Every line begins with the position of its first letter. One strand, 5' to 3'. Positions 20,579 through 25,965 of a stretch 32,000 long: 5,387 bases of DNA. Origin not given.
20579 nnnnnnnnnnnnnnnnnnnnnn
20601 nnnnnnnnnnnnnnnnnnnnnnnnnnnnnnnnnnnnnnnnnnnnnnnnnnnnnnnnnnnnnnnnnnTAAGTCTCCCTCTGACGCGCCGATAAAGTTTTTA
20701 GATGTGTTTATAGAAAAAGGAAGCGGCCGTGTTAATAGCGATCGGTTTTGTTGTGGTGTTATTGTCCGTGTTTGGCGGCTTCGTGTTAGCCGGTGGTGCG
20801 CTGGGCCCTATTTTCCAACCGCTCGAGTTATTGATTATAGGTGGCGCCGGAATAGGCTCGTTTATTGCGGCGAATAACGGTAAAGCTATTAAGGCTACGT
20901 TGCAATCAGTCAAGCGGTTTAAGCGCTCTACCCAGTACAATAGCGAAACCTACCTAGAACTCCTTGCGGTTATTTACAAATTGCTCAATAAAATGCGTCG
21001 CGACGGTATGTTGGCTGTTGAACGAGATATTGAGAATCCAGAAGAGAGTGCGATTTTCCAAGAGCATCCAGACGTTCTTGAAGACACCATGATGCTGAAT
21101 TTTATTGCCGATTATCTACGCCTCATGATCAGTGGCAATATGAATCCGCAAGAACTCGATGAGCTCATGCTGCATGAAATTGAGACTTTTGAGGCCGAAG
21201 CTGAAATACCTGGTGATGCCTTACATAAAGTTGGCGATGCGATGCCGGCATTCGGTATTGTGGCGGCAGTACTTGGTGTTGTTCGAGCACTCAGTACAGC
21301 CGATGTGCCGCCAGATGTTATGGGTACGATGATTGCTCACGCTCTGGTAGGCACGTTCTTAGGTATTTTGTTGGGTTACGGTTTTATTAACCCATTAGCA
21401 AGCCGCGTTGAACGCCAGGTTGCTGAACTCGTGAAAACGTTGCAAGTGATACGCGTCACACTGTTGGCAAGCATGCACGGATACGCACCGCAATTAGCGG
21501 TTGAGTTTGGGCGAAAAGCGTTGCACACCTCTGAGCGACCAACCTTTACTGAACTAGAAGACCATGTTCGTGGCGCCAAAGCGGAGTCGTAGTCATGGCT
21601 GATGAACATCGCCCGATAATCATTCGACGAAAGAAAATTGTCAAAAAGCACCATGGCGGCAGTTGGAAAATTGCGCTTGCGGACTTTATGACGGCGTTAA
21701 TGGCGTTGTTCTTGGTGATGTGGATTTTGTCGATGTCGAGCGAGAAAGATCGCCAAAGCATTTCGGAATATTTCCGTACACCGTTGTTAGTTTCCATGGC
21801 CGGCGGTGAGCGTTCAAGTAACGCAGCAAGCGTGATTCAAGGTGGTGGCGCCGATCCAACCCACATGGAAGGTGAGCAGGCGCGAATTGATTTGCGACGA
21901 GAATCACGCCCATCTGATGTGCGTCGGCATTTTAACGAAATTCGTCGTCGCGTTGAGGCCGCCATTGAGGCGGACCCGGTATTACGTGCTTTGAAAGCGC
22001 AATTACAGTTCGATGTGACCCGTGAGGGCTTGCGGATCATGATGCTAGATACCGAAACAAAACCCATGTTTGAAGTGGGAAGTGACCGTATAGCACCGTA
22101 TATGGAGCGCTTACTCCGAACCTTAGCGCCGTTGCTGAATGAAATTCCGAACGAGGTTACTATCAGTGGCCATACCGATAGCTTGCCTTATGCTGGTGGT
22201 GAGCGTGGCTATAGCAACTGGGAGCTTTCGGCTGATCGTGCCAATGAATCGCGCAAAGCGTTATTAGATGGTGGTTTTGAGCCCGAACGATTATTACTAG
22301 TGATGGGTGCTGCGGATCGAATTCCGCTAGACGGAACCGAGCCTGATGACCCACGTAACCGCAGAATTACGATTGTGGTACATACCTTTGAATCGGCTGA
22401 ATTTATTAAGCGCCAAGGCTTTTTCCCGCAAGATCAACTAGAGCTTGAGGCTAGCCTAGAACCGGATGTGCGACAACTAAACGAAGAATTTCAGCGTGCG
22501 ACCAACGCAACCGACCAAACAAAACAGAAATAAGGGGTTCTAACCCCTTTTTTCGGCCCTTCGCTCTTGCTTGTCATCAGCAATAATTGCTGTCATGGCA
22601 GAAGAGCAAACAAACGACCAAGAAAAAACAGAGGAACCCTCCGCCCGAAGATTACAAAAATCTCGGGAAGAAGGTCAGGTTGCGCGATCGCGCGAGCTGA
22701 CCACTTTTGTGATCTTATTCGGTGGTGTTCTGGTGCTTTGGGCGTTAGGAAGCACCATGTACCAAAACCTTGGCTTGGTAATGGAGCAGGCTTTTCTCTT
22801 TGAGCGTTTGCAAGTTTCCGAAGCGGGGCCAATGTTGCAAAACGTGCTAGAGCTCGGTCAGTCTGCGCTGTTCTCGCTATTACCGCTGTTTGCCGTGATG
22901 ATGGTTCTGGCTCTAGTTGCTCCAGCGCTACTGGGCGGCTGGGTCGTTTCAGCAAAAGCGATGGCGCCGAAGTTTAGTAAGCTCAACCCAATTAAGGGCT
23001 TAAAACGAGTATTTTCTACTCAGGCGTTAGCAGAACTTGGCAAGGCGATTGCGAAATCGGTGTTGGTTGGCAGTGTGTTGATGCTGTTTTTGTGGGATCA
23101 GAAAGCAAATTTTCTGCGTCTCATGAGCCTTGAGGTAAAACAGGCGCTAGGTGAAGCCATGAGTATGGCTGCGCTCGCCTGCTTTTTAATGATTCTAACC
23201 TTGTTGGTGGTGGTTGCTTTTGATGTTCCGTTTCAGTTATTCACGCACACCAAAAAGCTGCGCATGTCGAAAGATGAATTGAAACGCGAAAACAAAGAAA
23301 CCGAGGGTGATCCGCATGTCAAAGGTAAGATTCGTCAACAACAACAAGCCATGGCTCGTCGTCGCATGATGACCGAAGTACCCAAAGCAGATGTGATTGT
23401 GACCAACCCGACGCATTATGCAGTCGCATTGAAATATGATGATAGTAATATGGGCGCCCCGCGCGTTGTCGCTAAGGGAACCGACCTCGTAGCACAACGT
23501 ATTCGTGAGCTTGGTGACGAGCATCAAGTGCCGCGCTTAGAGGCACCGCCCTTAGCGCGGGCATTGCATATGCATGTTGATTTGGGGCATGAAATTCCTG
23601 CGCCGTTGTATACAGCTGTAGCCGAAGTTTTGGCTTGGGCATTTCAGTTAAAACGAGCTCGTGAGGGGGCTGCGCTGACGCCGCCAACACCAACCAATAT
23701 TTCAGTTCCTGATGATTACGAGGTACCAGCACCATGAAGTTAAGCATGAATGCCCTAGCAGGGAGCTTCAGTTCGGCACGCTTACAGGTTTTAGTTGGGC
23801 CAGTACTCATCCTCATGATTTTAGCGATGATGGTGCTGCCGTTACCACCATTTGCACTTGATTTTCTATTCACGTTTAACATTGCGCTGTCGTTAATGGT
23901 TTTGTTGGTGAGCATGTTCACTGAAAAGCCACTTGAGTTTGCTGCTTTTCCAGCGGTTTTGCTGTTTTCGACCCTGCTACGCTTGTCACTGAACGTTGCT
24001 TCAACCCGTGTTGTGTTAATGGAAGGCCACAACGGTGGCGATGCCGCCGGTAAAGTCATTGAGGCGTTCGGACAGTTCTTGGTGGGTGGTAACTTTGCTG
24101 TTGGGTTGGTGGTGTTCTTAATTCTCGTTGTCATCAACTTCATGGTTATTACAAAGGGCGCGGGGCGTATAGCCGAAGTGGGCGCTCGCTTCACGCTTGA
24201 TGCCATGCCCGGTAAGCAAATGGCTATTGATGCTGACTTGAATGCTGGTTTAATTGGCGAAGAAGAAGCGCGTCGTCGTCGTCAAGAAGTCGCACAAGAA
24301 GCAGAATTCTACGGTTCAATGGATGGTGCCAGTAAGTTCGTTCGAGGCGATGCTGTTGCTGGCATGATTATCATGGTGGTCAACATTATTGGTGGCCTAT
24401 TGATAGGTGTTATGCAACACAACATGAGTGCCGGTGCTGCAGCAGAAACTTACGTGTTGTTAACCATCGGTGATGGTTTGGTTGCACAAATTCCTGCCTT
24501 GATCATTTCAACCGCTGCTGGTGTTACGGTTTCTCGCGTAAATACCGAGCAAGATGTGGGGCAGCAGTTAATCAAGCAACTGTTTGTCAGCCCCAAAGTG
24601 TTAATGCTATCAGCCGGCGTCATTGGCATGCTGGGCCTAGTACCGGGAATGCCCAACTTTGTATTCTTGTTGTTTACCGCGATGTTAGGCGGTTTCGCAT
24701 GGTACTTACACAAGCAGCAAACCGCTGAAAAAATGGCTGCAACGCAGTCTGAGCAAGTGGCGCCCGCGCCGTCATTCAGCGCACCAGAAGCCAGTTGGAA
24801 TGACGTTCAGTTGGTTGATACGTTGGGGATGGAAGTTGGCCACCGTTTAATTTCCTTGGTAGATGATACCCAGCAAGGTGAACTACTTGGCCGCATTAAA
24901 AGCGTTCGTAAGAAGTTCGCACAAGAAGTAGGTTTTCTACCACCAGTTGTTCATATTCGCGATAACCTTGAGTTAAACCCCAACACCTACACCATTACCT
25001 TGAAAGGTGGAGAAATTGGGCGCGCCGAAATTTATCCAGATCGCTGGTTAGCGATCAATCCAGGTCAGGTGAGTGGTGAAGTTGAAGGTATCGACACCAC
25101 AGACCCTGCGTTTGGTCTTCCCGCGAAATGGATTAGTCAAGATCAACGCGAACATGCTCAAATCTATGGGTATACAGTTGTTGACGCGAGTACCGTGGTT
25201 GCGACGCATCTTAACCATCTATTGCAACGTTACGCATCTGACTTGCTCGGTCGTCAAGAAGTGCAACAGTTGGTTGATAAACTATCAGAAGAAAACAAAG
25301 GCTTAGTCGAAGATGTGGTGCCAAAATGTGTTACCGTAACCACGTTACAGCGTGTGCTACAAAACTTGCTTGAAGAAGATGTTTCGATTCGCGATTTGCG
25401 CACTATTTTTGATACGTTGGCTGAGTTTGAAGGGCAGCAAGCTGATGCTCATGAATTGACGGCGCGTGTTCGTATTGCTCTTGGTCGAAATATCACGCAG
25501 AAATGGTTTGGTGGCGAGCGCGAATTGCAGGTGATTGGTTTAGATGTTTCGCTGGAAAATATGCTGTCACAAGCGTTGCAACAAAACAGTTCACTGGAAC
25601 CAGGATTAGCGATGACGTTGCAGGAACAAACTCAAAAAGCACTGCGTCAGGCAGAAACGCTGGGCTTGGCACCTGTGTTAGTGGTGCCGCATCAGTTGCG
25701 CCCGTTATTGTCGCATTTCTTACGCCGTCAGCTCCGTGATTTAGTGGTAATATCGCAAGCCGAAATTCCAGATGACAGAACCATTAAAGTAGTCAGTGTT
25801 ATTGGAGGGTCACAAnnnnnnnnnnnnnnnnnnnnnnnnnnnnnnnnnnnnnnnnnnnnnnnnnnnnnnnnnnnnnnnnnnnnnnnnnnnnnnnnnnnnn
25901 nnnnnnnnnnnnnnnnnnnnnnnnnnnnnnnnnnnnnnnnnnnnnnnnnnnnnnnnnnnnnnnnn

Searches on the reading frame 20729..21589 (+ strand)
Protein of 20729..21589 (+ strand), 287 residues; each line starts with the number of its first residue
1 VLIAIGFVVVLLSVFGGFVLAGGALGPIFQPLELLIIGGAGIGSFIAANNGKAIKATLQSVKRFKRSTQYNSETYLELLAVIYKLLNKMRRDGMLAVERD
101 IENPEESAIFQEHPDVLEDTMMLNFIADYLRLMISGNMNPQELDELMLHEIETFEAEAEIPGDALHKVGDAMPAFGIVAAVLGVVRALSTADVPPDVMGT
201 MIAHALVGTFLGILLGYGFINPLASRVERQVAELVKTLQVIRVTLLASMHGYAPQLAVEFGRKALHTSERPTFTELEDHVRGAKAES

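Call 40: search_protein_families(library=pfam, proteins=[window:20729-21589:+], max_evalue=0.001)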
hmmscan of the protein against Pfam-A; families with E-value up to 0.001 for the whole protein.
window:20729-21589:+ (287 aa): 2 families
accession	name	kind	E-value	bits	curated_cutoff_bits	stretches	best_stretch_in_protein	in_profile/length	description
PF20560.3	MotA_N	-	1.3e-31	109.1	27.3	1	5-93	2-91/91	Motility protein A N-terminal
PF01618.21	MotA_ExbB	-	6.8e-11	42.5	22.9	1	122-239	6-126/127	MotA/TolQ/ExbB proton channel family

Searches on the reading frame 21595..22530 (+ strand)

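Call 40: search_protein_families(library=pfam, proteins=[window:21595-22530:+], max_evalue=0.001)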
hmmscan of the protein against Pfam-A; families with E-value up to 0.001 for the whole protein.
window:21595-22530:+ (312 aa): 2 families
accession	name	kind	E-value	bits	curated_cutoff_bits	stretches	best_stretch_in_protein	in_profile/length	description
PF13677.11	MotB_plug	-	2.9e-17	62.4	24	1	14-64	5-58/58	Membrane MotB of proton-channel complex MotA/MotB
PF00691.25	OmpA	-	2.1e-13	50.9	27.2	1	158-256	1-98/98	OmpA family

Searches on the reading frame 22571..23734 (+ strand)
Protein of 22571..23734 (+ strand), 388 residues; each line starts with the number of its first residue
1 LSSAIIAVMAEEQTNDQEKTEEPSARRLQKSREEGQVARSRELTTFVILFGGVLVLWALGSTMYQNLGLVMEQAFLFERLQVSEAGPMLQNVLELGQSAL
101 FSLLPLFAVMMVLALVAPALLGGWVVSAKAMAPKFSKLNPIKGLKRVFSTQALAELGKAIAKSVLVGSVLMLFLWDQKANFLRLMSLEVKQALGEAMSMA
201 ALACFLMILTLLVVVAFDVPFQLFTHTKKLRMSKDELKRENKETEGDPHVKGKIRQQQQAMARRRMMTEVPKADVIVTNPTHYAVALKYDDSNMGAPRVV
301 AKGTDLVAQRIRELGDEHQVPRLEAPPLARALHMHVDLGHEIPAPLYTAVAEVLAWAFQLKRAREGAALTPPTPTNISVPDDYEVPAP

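Call 40: search_protein_families(library=pfam, proteins=[window:22571-23734:+], max_evalue=0.001)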
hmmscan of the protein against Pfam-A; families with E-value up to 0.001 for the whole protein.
window:22571-23734:+ (388 aa): 1 family
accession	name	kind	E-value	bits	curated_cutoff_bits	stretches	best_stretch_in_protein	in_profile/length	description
PF01312.24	Bac_export_2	-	1.2e-130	436.1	24.4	1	17-356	1-334/335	FlhB HrpN YscU SpaS Family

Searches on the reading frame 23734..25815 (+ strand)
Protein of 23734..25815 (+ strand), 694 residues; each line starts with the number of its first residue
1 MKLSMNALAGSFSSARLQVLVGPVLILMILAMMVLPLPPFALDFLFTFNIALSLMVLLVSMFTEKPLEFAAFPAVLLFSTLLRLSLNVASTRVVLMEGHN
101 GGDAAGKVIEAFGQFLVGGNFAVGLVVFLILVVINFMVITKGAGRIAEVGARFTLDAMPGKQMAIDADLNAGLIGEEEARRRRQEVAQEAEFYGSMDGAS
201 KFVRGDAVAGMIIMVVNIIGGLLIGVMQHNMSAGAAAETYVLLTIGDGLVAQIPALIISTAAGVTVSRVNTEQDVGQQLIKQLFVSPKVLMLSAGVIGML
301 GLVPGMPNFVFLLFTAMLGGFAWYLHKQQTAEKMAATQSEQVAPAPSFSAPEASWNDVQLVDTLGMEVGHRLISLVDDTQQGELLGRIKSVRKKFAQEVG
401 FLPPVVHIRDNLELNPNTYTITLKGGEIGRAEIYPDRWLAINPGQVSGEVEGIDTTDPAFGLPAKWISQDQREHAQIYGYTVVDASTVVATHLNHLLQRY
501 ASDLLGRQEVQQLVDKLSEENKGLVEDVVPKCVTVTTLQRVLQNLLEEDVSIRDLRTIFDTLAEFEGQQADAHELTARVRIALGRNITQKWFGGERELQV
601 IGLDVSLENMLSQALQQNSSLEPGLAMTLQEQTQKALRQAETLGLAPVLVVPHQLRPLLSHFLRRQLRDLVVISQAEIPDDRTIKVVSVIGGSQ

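Call 40: search_protein_families(library=pfam, proteins=[window:23734-25815:+], max_evalue=0.001)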
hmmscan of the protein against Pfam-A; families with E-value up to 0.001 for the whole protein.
window:23734-25815:+ (694 aa): 1 family
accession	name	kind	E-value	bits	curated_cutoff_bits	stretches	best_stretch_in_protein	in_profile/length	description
PF00771.25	FHIPEP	-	1.8e-273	909.4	29.1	1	29-681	1-655/657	FHIPEP family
